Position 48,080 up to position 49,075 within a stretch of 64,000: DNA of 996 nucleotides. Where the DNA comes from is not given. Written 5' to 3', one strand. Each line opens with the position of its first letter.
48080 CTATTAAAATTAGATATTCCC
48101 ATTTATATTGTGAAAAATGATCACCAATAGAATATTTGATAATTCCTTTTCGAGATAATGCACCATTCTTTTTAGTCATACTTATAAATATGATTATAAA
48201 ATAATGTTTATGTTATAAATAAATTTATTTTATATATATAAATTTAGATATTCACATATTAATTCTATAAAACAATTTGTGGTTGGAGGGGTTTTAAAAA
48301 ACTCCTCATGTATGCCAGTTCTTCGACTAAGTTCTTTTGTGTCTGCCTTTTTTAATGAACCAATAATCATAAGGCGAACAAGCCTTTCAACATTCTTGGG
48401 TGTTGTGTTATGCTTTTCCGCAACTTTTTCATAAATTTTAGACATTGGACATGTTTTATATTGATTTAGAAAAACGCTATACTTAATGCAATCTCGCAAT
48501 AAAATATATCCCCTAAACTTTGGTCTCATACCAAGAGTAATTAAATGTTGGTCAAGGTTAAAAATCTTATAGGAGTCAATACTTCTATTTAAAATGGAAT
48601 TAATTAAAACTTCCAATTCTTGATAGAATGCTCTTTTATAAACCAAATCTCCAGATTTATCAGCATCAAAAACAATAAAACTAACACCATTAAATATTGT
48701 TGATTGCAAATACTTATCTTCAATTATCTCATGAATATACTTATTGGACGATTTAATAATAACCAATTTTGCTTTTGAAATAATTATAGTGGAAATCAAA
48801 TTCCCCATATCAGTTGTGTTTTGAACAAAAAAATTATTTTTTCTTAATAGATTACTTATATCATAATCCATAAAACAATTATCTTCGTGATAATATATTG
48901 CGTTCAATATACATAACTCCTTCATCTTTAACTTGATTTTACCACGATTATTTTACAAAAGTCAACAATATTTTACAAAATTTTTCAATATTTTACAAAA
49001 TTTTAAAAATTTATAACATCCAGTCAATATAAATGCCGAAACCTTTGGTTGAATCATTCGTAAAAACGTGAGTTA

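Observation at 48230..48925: The gene in the spo0A position has a clear Spo0A DNA-binding domain, but its receiver domain appears to lack the phospho-acceptor aspartate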

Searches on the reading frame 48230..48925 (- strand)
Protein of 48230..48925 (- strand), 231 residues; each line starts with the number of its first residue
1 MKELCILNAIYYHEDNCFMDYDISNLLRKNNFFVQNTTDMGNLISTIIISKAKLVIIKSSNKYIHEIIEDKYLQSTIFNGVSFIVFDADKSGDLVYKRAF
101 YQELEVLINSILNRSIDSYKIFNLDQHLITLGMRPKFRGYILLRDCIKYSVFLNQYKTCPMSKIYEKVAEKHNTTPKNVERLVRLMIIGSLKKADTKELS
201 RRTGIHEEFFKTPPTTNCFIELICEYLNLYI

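Call 3: search_protein_families(library=pfam, proteins=[window:48230-48925:-], max_evalue=1)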
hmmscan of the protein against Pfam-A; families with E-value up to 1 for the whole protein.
window:48230-48925:- (231 aa): 1 family
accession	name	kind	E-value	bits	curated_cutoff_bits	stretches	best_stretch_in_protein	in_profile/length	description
PF08769.17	Spo0A_C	-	2.7e-17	63.1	25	1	127-227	4-104/104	Sporulation initiation factor Spo0A C terminal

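Call 4: search_protein_families(library=ncbifam, proteins=[window:48230-48925:-], max_evalue=1)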
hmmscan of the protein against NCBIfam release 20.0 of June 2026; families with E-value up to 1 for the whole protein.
window:48230-48925:- (231 aa): 1 family
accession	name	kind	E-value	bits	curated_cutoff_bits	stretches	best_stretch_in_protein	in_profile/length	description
TIGR02875.1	spore_0_A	equivalog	2.3e-09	36.9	200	1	127-228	155-256/262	sporulation transcription factor Spo0A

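Call 5: find_homologous_proteins(query=window:48230-48925:-, max_evalue=0.001)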
Query window:48230-48925:- (231 aa): 4 proteins with E <= 0.001 among 207 candidates.
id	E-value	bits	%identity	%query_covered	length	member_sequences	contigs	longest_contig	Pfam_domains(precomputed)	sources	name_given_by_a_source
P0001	8.2e-144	495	100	97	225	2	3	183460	PF08769.18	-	-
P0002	5.6e-101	355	71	97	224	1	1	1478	PF08769.18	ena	-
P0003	1.1e-100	354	68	97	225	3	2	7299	PF08769.18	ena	-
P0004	1.9e-88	314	63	96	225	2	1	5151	PF08769.18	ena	-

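Call 9: find_encoding_contigs(protein=P0001, flank=10000, max_places=6)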
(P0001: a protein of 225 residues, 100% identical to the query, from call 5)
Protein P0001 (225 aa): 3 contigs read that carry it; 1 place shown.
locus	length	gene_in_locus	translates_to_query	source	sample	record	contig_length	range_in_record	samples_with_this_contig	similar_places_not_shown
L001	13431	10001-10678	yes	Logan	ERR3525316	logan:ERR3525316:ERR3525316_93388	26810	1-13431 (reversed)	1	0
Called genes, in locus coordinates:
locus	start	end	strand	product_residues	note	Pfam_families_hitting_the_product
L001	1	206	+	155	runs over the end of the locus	PF09548:Spore_III_AB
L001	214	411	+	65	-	PF06686:SpoIIIAC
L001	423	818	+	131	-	PF06686:SpoIIIAC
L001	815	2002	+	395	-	PF09546:Spore_III_AE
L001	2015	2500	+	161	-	PF09581:Spore_III_AF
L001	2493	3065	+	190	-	-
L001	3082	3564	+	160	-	PF12685:SpoIIIAH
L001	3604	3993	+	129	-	PF03780:Asp23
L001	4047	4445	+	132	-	PF01029:NusB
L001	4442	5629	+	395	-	PF13742:tRNA_anti_2, PF01336:tRNA_anti-codon (weak), PF02601:Exonuc_VII_L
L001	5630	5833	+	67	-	PF02609:Exonuc_VII_S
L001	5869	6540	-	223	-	-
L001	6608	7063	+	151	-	PF01316:Arg_repressor, PF02863:Arg_repressor_C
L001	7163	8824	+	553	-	PF02463:SMC_N, PF13175:AAA_15 (weak), PF13476:AAA_23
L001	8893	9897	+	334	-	PF13180:PDZ_2, PF05580:Peptidase_S55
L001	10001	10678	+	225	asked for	PF08769:Spo0A_C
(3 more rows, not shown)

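Call 10: search_solved_structures(query=A1, max_evalue=10, show_alignments=3)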
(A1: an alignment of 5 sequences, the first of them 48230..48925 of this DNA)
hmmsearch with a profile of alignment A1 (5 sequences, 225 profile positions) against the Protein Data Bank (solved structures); distinct sequences matched with E-value up to 10: 2.
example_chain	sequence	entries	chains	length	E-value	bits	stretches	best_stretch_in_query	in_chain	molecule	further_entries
1lq1_A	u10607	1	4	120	9.6e-07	32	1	122-221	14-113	Stage 0 sporulation protein A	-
1fc3_A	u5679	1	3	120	1.2e-06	31.7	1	123-221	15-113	SPO0A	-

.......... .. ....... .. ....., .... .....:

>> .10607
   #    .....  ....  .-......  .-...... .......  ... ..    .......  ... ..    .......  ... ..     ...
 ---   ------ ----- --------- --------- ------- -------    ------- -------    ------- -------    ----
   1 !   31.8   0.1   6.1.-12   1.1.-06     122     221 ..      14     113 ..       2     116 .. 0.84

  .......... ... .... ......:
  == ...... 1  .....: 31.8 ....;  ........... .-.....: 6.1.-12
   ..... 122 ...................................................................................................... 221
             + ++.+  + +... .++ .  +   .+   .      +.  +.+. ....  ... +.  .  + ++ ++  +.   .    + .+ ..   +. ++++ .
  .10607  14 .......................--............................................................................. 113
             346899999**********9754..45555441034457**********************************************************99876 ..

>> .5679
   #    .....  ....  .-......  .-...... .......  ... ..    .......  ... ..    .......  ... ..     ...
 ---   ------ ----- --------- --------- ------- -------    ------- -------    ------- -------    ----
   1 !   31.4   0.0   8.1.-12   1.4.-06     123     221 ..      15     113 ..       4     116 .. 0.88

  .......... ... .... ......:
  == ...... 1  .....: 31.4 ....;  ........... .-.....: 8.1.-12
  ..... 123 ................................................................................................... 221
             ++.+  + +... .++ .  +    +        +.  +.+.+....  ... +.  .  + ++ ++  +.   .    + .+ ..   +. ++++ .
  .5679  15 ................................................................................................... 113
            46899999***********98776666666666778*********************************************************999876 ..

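Call 11: find_related_loci(query=A1, collection=genome_contigs, flank=10000)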
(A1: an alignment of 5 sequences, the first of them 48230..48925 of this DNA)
Query A1 (231 aa) in genome_contigs; peptide patterns used: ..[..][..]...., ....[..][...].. (x = any residue, [..] = any of these).
55 stretches matched a pattern; 1 encode a relative of the query (tblastn E <= 1e-3); 1 distinct loci.
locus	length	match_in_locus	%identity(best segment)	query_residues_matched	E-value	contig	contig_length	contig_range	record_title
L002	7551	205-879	68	7-231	1e-109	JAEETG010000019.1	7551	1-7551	MAG: Clostridia bacterium isolate Tb.RUG.40 k141_1528904_flag=1_multi=14.0000_len=7551, whole genome shotgun sequence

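Call 13: find_encoding_contigs(protein=P0004, flank=10000)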
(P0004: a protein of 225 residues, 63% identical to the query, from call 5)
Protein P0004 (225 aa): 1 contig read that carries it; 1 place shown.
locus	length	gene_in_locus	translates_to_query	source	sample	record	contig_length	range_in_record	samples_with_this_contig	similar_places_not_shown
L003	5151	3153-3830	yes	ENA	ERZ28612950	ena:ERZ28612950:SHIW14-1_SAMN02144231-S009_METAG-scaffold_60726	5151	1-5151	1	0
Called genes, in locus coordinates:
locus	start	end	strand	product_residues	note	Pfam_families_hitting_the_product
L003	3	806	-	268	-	?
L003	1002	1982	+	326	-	PF02463:SMC_N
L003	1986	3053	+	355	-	PF13180:PDZ_2, PF05580:Peptidase_S55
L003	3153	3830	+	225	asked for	PF08769:Spo0A_C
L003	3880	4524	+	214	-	-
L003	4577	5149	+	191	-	?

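Call 14: find_encoding_contigs(protein=P0002, flank=10000)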
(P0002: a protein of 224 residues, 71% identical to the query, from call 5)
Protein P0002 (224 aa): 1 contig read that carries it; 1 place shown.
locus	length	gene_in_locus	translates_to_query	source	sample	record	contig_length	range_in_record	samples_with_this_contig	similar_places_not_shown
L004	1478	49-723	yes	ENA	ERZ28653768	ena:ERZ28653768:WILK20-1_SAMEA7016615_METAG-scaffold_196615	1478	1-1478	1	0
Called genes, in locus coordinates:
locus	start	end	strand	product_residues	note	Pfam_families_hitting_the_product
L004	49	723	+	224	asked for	PF08769:Spo0A_C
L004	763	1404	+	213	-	-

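Call 29: find_homologous_proteins(query=A3, max_evalue=0.001)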
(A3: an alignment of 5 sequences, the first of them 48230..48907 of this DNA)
Query A3 (5 sequences) (225 aa, profile of the alignment): 7 proteins with E <= 0.001 among 2709 candidates.
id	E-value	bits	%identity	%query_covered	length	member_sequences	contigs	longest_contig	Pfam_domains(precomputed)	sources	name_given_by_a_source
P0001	6.7e-118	410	100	100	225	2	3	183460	PF08769.18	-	-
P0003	8.9e-118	410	68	100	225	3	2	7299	PF08769.18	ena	-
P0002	1.1e-115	403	72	100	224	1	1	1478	PF08769.18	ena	-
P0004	1.9e-114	399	64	98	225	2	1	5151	PF08769.18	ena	-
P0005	2.2e-100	353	33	100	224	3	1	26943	PF08769.18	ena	-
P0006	8.9e-93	328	33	100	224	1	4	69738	PF08769.18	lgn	-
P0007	6.4e-86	306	52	99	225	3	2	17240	PF08769.18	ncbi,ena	-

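Call 30: list_cluster_members(proteins=[P0007, P0003, P0006, P0005, P0001])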
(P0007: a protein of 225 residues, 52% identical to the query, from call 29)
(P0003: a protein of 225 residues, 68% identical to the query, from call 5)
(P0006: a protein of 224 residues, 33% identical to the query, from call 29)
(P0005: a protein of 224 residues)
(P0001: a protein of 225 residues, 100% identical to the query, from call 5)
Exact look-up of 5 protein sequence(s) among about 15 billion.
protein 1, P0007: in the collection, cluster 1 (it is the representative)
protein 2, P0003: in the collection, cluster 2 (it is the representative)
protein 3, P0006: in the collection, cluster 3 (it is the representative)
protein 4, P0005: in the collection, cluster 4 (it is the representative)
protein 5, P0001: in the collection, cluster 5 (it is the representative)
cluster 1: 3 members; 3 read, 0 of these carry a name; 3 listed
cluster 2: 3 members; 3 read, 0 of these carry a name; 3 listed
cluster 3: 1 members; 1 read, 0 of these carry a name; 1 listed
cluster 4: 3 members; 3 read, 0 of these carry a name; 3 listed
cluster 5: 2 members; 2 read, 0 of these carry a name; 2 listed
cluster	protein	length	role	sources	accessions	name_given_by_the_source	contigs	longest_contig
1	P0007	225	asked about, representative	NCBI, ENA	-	-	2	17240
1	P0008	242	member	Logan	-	-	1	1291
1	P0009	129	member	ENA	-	-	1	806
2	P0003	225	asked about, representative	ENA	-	-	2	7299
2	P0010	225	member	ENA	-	-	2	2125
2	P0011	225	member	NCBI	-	-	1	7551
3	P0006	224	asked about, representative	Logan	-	-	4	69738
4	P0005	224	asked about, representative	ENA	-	-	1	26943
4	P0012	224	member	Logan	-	-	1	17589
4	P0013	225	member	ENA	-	-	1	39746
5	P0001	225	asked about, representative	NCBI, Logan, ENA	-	-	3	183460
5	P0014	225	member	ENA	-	-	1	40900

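Call 31: find_encoding_contigs(protein=P0006, flank=10000, max_places=3)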
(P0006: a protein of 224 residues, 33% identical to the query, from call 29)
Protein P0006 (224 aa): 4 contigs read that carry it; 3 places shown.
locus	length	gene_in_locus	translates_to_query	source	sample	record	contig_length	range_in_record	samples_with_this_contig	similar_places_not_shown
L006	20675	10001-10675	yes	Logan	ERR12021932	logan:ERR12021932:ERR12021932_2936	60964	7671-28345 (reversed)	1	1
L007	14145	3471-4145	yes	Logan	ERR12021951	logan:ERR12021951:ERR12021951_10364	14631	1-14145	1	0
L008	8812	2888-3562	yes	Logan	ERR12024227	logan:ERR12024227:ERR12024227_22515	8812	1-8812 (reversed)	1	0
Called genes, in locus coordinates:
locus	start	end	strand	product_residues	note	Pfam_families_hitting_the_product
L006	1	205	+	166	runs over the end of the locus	PF09548:Spore_III_AB (weak)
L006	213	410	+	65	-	PF06686:SpoIIIAC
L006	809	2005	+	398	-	PF09546:Spore_III_AE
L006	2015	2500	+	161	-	PF09581:Spore_III_AF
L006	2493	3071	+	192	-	-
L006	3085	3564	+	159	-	PF12685:SpoIIIAH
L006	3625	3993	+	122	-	PF03780:Asp23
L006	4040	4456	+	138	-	PF01029:NusB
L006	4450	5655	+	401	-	PF13742:tRNA_anti_2, PF01336:tRNA_anti-codon, PF02601:Exonuc_VII_L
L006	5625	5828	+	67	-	PF02609:Exonuc_VII_S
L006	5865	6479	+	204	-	PF01595:CNNM (weak)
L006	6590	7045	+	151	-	PF01316:Arg_repressor, PF02863:Arg_repressor_C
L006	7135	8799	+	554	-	PF02463:SMC_N, PF13175:AAA_15 (weak), PF13476:AAA_23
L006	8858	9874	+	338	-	PF13180:PDZ_2, PF05580:Peptidase_S55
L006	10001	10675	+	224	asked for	PF08769:Spo0A_C (weak)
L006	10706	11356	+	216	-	-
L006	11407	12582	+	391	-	PF00768:Peptidase_S11, PF13354:Beta-lactamase2, PF07943:PBP5_C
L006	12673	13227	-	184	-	-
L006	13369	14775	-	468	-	-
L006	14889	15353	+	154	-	PF03862:SpoVAC_SpoVAEB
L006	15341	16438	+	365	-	PF07451:SpoVAD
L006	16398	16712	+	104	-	PF03862:SpoVAC_SpoVAEB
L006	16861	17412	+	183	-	PF09560:Spore_YunB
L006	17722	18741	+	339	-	PF02912:Phe_tRNA-synt_N, PF01409:tRNA-synt_2d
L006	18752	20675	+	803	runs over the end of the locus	PF01588:tRNA_bind, PF03483:B3_4, PF03484:B5, PF17759:tRNA_synthFbeta, PF03147:FDX-ACB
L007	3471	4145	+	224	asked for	PF08769:Spo0A_C (weak)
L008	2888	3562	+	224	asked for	PF08769:Spo0A_C (weak)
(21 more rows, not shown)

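Call 32: find_encoding_contigs(protein=P0007, flank=10000, max_places=3)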
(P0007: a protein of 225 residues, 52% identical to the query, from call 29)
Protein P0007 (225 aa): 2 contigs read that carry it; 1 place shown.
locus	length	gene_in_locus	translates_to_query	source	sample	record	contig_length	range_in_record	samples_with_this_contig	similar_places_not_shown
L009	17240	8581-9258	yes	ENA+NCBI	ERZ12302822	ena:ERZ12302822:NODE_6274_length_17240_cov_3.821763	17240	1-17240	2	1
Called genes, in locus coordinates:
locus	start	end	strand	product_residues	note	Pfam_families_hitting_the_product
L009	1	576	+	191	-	?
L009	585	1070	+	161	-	PF09581:Spore_III_AF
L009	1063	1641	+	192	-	-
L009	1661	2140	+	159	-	PF12685:SpoIIIAH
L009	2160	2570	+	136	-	PF03780:Asp23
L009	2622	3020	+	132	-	PF01029:NusB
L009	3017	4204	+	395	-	PF13742:tRNA_anti_2, PF01336:tRNA_anti-codon (weak), PF02601:Exonuc_VII_L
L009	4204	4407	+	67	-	PF02609:Exonuc_VII_S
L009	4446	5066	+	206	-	PF01595:CNNM (weak)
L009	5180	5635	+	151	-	PF01316:Arg_repressor, PF02863:Arg_repressor_C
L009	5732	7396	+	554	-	PF02463:SMC_N, PF13175:AAA_15 (weak), PF13476:AAA_23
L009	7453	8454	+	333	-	PF17820:PDZ_6 (weak), PF05580:Peptidase_S55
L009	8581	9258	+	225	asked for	PF08769:Spo0A_C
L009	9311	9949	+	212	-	-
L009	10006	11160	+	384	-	PF00768:Peptidase_S11, PF13354:Beta-lactamase2, PF07943:PBP5_C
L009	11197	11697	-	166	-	-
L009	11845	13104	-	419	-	-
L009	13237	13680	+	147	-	PF03862:SpoVAC_SpoVAEB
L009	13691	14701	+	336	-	PF07451:SpoVAD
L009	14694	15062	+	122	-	PF03862:SpoVAC_SpoVAEB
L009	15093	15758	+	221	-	PF09560:Spore_YunB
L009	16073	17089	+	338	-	PF02912:Phe_tRNA-synt_N, PF01409:tRNA-synt_2d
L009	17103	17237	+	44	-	-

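Call 33: find_encoding_contigs(protein=P0014, flank=10000, max_places=3)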
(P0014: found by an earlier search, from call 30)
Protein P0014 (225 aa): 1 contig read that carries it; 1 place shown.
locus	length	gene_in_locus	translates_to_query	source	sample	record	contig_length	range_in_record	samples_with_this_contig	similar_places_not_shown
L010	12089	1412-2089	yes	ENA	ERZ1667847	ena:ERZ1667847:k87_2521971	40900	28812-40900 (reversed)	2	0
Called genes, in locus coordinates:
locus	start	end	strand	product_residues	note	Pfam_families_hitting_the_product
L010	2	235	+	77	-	?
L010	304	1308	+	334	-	PF13180:PDZ_2, PF05580:Peptidase_S55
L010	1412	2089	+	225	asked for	PF08769:Spo0A_C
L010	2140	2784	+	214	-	-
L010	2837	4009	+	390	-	PF00768:Peptidase_S11, PF13354:Beta-lactamase2, PF07943:PBP5_C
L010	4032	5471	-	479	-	-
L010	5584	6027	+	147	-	PF03862:SpoVAC_SpoVAEB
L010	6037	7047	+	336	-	PF07451:SpoVAD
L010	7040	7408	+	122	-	PF03862:SpoVAC_SpoVAEB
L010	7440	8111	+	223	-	PF09560:Spore_YunB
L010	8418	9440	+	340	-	PF02912:Phe_tRNA-synt_N, PF01409:tRNA-synt_2d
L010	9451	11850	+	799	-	PF01588:tRNA_bind, PF03483:B3_4, PF03484:B5, PF17759:tRNA_synthFbeta, PF03147:FDX-ACB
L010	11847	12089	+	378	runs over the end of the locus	PF00266:Aminotran_5, PF01212:Beta_elim_lyase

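Call 42: predict_structure(alignment_id=A4)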
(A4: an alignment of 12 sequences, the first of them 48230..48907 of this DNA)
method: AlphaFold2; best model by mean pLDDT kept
length: 225 residues; sequences in the alignment: 12
mean_pLDDT: 84.9   pTM: 0.49
mean pLDDT of the five models: 84.9, 84.2, 83.2, 81.7, 79.9
residues with pLDDT >= 90: 62; 70-90: 153; 50-70: 7; < 50: 3
segments of 3 or more residues with pLDDT < 50: 112-114
pLDDT, mean of each block of 10 residues (from residue 1): 86 84 88 84 85 83 79 85 86 91 80 63 86 91 82 88 94 94 89 84 84 87 72
secondary structure, 60 per line:
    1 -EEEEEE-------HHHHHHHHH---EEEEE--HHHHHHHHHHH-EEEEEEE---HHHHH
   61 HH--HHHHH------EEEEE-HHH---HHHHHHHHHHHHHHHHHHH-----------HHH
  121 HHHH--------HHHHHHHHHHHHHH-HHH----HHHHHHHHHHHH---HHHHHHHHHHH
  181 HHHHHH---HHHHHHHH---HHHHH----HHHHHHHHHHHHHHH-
elements in order: E2-7 H15-23 E27-31 H34-44 E46-52 H56-62 H65-69 E76-80 H88-106 H118-124 H133-146 H155-166 H170-186 H190-197 H201-205 H210-224

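Call 45: fold_search(model_id=the predicted structure, library=pdb)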
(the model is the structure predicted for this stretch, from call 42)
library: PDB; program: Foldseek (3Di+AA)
matches with E <= 10: 743; with E <= 0.001: 2
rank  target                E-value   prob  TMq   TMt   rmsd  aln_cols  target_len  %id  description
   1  1fc3_A                1.3e-04  1.00  0.42  0.74   3.0       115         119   27  THE CRYSTAL STRUCTURE OF TRANS-ACTIVATION DOMAIN OF THE SPORULATION RESPONSE REGULATOR, SPO0A (released 2000-11-08)
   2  1lq1_D                3.5e-04  1.00  0.38  0.76   3.0       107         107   25  DNA Complexed Structure of the Key Transcription Factor Initiating Development in Sporulation Bacteria (released 2002-08-23)
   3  1fc3_B                1.3e-03  1.00  0.33  0.68   4.1       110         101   24  THE CRYSTAL STRUCTURE OF TRANS-ACTIVATION DOMAIN OF THE SPORULATION RESPONSE REGULATOR, SPO0A (released 2000-11-08)
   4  1fc3_C                1.6e-03  1.00  0.35  0.63   4.3       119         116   25  THE CRYSTAL STRUCTURE OF TRANS-ACTIVATION DOMAIN OF THE SPORULATION RESPONSE REGULATOR, SPO0A (released 2000-11-08)
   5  1lq1_C                1.7e-03  1.00  0.38  0.72   3.1       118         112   25  DNA Complexed Structure of the Key Transcription Factor Initiating Development in Sporulation Bacteria (released 2002-08-23)
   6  1lq1_A                2.1e-03  1.00  0.39  0.77   2.8       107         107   23  DNA Complexed Structure of the Key Transcription Factor Initiating Development in Sporulation Bacteria (released 2002-08-23)
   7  1lq1_B                2.5e-03  1.00  0.37  0.76   2.9       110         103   22  DNA Complexed Structure of the Key Transcription Factor Initiating Development in Sporulation Bacteria (released 2002-08-23)
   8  8zwn_A                8.6e-03  0.94  0.31  0.33  17.2       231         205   16  Crystal structure of DNA-binding transcriptional activator EvgA from Escherichia coli str. K-12 substr. MG1655 (released 2025-06-18)
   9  6zj2_N                1.7e-02  0.77  0.25  0.31  18.7       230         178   16  Structure of RcsB from Salmonella enterica serovar Typhimurium bound to promoter rprA in the presence of phosphomimeti (released 2021-02-17)
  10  5xt2_A                1.7e-02  0.63  0.25  0.27  11.6       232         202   11  Crystal structures of full-length FixJ from B. japonicum crystallized in space group P212121 (released 2018-05-23)
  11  6ww6_B                2.6e-02  0.60  0.23  0.26  14.2       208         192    9  Crystal structure of EutV bound to RNA (released 2021-11-24)
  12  5xso                  3.2e-02  0.57  0.24  0.26  12.0       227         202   10  Crystal structure of full-length FixJ from B. japonicum crystallized in space group C2221 (released 2018-05-23)
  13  4g86_A                4.5e-02  0.66  0.31  0.25  19.5       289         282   10  Crystal structure of the redox-active cofactor DBMIB bound to the full length circadian clock protein KaiA from Synech (released 2012-10-24)
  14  1sd5                  5.7e-02  0.44  0.22  0.26  16.9       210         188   12  Crystal structure of Rv1626 (released 2004-09-21)
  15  8zwn_B                6.7e-02  0.69  0.29  0.31  17.2       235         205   15  Crystal structure of DNA-binding transcriptional activator EvgA from Escherichia coli str. K-12 substr. MG1655 (released 2025-06-18)
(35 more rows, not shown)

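Call 72: find_related_loci(query=A4, collection=metagenome_contigs, flank=6000)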
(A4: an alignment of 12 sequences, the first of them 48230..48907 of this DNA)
Query A4 (225 aa) in metagenome_contigs; peptide patterns used: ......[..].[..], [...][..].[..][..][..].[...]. (x = any residue, [..] = any of these).
263 stretches matched a pattern; 3 encode a relative of the query (tblastn E <= 1e-3); 3 distinct loci.
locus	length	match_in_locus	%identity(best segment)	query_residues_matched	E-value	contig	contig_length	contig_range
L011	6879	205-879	68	1-225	4e-109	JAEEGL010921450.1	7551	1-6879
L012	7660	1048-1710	64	1-221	3e-97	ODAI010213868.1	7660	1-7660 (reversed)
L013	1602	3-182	55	166-225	2e-17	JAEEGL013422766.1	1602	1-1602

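Call 80: search_protein_families(library=pfam, proteins=[L009:9311-9949:+, L006:10706-11356:+], max_evalue=10)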
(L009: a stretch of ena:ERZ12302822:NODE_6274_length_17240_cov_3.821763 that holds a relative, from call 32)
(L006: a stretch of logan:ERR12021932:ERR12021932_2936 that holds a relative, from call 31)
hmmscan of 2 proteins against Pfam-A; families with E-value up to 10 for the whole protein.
L009:9311-9949:+ (212 aa): 0 families

L006:10706-11356:+ (216 aa): 0 families
